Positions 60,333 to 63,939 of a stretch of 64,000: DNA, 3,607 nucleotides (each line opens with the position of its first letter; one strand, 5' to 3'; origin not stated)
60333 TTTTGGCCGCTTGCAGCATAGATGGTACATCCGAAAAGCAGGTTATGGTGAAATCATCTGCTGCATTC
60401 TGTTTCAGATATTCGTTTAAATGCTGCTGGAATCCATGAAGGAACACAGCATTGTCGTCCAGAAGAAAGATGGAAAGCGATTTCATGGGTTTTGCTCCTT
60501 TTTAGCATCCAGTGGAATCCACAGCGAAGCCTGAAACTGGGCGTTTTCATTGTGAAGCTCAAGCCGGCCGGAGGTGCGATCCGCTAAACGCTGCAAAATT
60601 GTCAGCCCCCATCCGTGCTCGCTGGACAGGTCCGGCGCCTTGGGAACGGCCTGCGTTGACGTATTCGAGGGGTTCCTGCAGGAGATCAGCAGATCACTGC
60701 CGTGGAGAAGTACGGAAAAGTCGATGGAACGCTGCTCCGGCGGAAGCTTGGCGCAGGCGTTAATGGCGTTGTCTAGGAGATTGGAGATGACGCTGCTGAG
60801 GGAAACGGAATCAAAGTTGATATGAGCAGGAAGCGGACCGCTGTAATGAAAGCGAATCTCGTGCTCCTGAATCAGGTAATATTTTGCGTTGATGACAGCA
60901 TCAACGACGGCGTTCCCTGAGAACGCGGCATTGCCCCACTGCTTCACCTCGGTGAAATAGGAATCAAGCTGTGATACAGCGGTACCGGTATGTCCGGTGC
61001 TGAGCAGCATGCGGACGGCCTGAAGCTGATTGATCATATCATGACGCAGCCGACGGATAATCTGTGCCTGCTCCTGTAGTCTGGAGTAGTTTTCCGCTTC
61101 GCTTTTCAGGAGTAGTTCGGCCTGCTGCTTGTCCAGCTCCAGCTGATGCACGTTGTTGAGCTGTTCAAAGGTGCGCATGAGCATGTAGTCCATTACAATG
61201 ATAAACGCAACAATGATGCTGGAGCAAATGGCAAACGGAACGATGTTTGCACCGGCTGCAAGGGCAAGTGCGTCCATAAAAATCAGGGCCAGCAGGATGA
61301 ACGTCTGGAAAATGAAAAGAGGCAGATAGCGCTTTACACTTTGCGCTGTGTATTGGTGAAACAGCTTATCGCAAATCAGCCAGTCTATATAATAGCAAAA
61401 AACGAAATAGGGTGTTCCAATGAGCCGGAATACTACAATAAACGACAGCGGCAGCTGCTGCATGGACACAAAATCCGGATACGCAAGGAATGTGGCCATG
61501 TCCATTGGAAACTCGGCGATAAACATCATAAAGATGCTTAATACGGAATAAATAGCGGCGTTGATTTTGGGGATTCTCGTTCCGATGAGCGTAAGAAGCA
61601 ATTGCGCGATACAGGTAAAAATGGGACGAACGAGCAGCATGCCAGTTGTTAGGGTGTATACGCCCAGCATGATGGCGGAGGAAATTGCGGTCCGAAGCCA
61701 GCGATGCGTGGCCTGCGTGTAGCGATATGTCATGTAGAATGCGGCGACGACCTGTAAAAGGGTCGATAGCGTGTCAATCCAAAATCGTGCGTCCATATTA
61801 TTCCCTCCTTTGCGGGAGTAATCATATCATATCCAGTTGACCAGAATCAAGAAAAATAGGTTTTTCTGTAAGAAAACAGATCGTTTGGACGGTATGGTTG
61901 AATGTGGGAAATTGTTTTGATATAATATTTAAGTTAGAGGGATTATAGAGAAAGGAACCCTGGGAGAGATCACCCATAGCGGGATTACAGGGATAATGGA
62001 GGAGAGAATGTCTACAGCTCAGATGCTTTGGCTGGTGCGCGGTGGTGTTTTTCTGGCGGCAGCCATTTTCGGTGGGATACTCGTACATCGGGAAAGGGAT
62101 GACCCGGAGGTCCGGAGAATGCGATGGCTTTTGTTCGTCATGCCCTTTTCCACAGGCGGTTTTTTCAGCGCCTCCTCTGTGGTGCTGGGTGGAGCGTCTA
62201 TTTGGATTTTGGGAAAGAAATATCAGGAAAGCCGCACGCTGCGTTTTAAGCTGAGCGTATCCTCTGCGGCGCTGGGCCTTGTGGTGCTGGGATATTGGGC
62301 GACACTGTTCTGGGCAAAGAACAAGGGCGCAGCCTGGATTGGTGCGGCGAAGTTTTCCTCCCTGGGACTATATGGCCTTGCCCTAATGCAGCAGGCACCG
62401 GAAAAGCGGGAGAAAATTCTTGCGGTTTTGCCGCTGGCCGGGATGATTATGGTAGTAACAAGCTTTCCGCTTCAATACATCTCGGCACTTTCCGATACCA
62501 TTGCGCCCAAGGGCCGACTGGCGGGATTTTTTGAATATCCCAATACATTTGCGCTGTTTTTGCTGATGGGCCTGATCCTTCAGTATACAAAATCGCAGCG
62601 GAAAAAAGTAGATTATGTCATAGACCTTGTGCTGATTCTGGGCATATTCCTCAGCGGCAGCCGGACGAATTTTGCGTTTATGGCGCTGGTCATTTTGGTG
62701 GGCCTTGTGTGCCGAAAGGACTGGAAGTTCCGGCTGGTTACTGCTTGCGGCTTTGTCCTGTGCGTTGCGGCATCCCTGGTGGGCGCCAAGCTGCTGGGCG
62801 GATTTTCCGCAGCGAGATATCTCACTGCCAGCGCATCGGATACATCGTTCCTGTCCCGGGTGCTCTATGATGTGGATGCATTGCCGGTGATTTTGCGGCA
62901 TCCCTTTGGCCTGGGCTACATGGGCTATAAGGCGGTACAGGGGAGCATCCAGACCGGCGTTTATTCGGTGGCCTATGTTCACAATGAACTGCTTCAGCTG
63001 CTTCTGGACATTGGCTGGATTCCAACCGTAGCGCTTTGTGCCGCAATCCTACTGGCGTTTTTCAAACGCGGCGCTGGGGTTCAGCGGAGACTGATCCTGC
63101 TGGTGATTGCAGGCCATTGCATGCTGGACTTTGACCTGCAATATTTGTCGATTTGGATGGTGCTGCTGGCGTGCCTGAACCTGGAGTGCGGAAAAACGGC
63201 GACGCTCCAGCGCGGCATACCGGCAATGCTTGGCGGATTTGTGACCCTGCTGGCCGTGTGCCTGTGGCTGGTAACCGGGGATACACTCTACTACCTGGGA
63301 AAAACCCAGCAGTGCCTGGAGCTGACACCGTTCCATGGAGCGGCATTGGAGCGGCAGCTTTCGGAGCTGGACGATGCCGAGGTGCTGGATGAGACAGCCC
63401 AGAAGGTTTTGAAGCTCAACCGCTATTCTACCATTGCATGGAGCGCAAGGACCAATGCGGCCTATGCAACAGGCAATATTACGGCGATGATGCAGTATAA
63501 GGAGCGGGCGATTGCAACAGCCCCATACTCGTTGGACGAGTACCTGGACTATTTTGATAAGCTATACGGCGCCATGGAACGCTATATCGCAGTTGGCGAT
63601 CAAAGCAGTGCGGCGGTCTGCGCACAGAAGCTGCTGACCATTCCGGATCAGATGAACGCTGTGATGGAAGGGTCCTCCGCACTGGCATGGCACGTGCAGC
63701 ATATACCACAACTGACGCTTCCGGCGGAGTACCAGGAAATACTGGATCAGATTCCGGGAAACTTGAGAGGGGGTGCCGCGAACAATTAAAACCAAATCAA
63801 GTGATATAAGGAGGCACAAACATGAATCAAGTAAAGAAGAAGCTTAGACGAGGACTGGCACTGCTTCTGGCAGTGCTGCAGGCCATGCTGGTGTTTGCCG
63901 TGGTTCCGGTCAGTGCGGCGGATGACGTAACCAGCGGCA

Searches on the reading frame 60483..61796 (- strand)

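Call 80: search_protein_families(library=pfam, proteins=[window:60483-61796:-], max_evalue=0.0001)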
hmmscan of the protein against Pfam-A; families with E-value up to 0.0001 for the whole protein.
window:60483-61796:- (437 aa): 3 families
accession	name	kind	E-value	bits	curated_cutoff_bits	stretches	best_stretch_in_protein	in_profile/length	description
PF14501.12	HATPase_c_5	-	3.8e-12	46.5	22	1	331-428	4-102/102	GHKL domain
PF14689.11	SPOB_a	-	4.5e-09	36.2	28.1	1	237-289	6-58/62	Sensor_kinase_SpoOB-type, alpha-helical domain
PF02518.31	HATPase_c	-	4.6e-05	24.2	26.4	1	329-429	2-109/111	Histidine kinase-, DNA gyrase B-, and HSP90-like ATPase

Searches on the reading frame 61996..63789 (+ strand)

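Call 80: search_protein_families(library=pfam, proteins=[window:61996-63789:+], max_evalue=0.0001)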
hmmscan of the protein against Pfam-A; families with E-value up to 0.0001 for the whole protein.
window:61996-63789:+ (597 aa): 1 family
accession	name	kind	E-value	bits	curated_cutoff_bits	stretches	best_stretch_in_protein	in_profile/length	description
PF04932.20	Wzy_C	-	1.6e-12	47.9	31.7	1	211-347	4-148/149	O-Antigen ligase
